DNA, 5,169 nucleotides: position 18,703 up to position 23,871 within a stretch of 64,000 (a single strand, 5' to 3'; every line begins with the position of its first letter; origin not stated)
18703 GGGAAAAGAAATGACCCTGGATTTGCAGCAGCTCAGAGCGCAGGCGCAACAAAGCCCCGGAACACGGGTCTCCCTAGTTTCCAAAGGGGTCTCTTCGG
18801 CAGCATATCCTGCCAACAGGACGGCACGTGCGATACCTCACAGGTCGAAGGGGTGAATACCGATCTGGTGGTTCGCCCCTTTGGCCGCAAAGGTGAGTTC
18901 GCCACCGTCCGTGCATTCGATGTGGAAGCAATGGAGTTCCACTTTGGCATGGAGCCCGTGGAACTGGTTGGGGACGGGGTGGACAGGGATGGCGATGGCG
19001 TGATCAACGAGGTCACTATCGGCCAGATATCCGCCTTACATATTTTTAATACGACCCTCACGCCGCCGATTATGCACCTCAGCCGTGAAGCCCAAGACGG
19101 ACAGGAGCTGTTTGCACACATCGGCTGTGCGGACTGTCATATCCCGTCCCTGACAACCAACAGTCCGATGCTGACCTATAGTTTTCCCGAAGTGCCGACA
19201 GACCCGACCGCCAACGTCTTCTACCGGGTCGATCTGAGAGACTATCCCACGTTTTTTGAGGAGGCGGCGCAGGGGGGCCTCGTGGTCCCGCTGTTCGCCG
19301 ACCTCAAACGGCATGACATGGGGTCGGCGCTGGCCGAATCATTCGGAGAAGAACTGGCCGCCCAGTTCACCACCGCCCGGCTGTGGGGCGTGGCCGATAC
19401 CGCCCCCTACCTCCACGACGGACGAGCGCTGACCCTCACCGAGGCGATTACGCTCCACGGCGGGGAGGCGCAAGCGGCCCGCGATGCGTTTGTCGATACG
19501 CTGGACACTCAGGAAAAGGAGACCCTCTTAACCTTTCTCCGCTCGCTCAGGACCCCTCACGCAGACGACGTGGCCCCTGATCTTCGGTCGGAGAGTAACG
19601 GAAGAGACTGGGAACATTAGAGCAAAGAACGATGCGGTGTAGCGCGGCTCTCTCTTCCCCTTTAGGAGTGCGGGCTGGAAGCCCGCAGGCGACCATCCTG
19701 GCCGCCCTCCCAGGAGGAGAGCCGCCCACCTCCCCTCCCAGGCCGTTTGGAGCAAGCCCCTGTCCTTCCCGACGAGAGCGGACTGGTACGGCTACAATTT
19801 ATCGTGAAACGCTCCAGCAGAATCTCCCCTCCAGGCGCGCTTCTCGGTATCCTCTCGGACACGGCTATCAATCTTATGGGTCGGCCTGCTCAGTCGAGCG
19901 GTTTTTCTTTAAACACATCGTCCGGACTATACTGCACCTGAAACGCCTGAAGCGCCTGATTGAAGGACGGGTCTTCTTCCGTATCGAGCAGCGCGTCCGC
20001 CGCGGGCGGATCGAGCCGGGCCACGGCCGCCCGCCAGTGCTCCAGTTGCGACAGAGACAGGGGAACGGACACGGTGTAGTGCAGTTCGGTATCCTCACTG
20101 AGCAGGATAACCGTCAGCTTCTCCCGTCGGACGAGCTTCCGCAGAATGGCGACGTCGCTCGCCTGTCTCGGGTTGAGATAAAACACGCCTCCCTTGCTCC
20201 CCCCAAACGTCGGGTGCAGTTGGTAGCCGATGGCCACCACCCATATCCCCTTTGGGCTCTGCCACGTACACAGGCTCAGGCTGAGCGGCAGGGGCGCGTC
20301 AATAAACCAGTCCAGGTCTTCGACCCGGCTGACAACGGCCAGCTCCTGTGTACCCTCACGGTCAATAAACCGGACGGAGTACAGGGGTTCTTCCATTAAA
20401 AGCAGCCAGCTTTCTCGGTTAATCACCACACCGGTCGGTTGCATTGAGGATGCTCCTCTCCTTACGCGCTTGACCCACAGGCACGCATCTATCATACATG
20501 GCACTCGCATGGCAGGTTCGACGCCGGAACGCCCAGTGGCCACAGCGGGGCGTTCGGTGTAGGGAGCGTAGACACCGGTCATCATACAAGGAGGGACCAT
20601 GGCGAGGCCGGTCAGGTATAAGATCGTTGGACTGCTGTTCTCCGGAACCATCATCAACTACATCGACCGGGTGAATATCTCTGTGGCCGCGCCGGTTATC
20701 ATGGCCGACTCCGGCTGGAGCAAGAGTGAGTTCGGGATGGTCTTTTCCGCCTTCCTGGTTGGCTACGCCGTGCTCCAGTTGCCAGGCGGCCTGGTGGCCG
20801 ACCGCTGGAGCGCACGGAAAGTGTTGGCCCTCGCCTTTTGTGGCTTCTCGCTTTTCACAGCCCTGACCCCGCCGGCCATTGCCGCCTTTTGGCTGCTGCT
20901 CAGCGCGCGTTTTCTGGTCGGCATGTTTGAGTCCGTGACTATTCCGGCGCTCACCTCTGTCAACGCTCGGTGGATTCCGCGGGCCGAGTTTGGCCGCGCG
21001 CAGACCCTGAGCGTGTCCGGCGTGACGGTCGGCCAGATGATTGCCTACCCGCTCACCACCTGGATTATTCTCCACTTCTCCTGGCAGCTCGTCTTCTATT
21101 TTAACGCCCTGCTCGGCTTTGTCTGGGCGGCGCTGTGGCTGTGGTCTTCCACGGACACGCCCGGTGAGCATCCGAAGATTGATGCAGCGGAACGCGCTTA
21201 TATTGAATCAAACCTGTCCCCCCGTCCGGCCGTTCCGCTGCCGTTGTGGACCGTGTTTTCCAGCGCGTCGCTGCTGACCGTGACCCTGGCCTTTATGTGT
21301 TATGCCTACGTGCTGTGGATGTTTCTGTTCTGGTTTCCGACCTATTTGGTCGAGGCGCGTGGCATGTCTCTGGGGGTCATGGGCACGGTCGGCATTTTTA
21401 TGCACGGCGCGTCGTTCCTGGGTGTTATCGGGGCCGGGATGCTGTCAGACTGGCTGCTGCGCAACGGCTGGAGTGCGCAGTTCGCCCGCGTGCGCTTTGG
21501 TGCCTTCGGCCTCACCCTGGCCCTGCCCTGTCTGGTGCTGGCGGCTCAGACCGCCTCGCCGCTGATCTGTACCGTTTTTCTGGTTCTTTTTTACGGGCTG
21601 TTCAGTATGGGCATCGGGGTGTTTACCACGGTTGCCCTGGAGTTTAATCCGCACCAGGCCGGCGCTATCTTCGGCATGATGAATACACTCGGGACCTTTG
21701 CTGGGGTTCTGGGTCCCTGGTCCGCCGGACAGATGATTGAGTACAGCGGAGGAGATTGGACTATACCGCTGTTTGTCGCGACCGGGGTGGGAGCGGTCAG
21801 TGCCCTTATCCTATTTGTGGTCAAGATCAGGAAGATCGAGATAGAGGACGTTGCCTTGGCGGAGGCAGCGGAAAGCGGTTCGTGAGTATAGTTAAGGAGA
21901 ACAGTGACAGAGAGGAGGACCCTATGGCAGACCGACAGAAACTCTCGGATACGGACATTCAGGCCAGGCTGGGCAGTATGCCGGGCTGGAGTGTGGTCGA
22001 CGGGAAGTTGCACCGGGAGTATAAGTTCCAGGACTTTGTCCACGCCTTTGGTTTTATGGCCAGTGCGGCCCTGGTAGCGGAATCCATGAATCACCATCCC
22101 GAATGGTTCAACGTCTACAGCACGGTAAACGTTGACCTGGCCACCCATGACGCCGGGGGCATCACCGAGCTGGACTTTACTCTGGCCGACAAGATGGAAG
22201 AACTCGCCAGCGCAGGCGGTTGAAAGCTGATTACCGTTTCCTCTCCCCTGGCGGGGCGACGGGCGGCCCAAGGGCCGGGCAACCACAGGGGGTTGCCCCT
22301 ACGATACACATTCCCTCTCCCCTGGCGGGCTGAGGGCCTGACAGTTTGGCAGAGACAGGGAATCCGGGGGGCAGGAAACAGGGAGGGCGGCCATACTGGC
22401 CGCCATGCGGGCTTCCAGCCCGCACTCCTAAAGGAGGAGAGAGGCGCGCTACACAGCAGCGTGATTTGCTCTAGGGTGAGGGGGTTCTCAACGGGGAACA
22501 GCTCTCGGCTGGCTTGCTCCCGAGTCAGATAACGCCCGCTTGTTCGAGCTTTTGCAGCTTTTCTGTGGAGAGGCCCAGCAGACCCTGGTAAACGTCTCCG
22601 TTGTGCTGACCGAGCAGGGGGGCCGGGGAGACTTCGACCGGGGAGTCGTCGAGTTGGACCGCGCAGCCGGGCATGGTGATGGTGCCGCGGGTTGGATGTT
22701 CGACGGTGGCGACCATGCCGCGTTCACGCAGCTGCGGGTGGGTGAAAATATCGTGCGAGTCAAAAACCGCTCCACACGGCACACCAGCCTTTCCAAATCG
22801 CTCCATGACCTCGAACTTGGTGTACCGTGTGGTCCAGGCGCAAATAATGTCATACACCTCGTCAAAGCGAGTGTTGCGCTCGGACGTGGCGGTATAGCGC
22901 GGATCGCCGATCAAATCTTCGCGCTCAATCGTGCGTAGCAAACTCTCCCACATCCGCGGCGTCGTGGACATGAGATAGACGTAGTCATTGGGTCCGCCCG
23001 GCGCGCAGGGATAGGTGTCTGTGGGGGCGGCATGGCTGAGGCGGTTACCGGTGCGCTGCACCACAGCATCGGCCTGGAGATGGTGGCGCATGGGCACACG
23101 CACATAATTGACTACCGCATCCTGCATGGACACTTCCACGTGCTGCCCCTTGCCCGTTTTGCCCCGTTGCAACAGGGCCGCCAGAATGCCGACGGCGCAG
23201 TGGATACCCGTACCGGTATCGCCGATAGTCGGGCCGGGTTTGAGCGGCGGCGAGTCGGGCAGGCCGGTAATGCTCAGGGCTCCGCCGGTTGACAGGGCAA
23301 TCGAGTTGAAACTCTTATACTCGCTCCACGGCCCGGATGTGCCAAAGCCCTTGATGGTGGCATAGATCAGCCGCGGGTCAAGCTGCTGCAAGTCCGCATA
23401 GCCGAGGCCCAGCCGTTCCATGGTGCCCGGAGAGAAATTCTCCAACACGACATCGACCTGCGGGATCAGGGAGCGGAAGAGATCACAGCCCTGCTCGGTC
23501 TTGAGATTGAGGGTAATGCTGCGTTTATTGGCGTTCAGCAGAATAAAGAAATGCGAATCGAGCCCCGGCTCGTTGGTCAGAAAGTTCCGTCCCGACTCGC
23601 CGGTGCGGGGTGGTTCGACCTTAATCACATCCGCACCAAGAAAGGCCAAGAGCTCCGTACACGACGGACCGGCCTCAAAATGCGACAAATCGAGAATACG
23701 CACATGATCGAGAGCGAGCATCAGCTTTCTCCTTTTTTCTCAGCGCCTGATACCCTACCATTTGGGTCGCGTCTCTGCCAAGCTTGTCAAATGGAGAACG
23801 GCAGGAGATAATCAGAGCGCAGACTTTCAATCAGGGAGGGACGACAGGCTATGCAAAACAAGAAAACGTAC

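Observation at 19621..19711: ~90-nt structured 3'-UTR element present twice in sense orientation behind unrelated genes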

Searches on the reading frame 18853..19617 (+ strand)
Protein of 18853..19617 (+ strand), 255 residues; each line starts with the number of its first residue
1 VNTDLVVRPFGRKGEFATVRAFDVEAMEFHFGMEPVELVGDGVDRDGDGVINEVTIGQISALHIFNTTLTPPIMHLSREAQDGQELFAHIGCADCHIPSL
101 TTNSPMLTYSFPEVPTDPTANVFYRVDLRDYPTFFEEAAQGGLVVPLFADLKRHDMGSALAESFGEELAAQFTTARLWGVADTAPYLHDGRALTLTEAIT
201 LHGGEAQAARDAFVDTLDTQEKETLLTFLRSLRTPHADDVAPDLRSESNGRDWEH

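Call 55: search_protein_families(library=pfam, proteins=[window:18853-19617:+], max_evalue=0.001)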
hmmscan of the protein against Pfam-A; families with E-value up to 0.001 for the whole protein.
window:18853-19617:+ (255 aa): 1 family
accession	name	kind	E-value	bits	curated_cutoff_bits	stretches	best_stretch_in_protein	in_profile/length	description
PF06537.16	DHOR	-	5.8e-18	65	22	1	147-232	407-499/499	Di-haem oxidoreductase, putative peroxidase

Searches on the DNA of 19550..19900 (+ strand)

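Call 46: search_rna_families(source=window, start=19550, end=19900, threshold=evalue, max_evalue=1)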
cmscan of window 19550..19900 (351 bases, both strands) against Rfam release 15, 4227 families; matches with E-value up to 1: 2.
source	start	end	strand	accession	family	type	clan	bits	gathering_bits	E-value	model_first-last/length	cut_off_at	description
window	19718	19739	-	RF02040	HOTTIP_1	Gene; lncRNA;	-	17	50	0.22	1-57/57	no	HOXA transcript at the distal tip, conserved region 1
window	19627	19738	+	RF02041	HOTTIP_2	Gene; lncRNA;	-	11.7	80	0.056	287-374/374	no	HOXA transcript at the distal tip, conserved region 2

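Call 72: search_dna_similar(query=window:19618-19816:+, collection=plasmids, mode=distant, max_rows=10)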
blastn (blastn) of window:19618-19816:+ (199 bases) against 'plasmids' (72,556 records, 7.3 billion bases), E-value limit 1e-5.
No match.
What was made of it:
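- Tried and rejected: No match (call 72).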

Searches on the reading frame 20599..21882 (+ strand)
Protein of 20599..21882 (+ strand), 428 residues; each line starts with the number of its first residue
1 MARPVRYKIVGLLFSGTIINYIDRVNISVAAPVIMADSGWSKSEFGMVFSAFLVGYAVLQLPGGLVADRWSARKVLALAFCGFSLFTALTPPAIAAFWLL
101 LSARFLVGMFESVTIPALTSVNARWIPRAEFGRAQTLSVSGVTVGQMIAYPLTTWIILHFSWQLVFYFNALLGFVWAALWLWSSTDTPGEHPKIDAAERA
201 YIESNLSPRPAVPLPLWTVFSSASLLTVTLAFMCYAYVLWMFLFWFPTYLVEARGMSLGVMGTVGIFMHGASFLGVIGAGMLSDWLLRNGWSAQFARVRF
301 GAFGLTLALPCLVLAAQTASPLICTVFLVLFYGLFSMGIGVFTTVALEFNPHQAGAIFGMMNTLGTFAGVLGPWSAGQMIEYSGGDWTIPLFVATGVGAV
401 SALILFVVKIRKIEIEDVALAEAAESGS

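Call 55: search_protein_families(library=pfam, proteins=[window:20599-21882:+], max_evalue=0.001)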
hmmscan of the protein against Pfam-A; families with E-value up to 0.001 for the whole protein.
window:20599-21882:+ (428 aa): 1 family
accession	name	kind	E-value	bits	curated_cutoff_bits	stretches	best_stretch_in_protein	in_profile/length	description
PF07690.21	MFS_1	-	5.8e-55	187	33.4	1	13-373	1-347/347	Major Facilitator Superfamily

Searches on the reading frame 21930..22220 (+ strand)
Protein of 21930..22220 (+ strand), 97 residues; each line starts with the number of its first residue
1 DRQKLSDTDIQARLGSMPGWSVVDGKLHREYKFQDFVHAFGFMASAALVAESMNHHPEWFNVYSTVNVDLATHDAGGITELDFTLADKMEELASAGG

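Call 55: search_protein_families(library=pfam, proteins=[window:21930-22220:+], max_evalue=0.001)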
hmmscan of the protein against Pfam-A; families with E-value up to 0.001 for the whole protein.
window:21930-22220:+ (97 aa): 1 family
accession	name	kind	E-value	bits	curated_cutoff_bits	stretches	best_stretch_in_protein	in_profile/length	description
PF01329.24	Pterin_4a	-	2.9e-33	114.3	26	1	3-92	1-91/91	Pterin 4 alpha carbinolamine dehydratase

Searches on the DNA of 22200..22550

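Call 47: search_rna_families(source=window, start=22200, end=22550, threshold=evalue, max_evalue=1)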
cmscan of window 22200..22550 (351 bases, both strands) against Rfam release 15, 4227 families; matches with E-value up to 1: 0.
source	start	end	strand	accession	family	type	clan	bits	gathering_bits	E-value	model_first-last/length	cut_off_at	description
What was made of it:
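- On Rfam RNA families: Only far-sub-threshold chance hits at E up to 1 (calls 46, 47).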

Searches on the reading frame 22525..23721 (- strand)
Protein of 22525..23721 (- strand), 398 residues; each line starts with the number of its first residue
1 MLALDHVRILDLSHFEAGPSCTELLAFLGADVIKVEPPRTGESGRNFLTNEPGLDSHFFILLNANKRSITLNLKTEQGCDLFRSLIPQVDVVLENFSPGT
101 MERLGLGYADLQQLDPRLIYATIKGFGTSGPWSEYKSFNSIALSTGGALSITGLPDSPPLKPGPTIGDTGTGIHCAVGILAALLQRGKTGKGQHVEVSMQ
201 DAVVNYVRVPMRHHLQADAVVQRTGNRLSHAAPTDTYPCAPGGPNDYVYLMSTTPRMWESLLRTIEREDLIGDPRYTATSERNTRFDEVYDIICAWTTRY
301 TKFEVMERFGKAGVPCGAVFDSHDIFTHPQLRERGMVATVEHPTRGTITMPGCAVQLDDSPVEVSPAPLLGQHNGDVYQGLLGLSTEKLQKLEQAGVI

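Call 10: find_encoding_contigs(protein=window:22525-23721:-, flank=10000, max_places=6)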
Protein window:22525-23721:- (398 aa): no gene with exactly this product is on record in the collection.
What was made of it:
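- Tried and rejected: Used to try to find the source contig; the protein is not on record (call 10).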

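Call 55: search_protein_families(library=pfam, proteins=[window:22528-23721:-], max_evalue=0.001)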
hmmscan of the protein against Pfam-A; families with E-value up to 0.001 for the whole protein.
window:22528-23721:- (398 aa): 1 family
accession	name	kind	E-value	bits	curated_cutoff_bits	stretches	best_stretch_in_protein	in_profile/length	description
PF02515.22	CoA_transf_3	-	1.3e-110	370.5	23.3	1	4-374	1-366/366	CoA-transferase family III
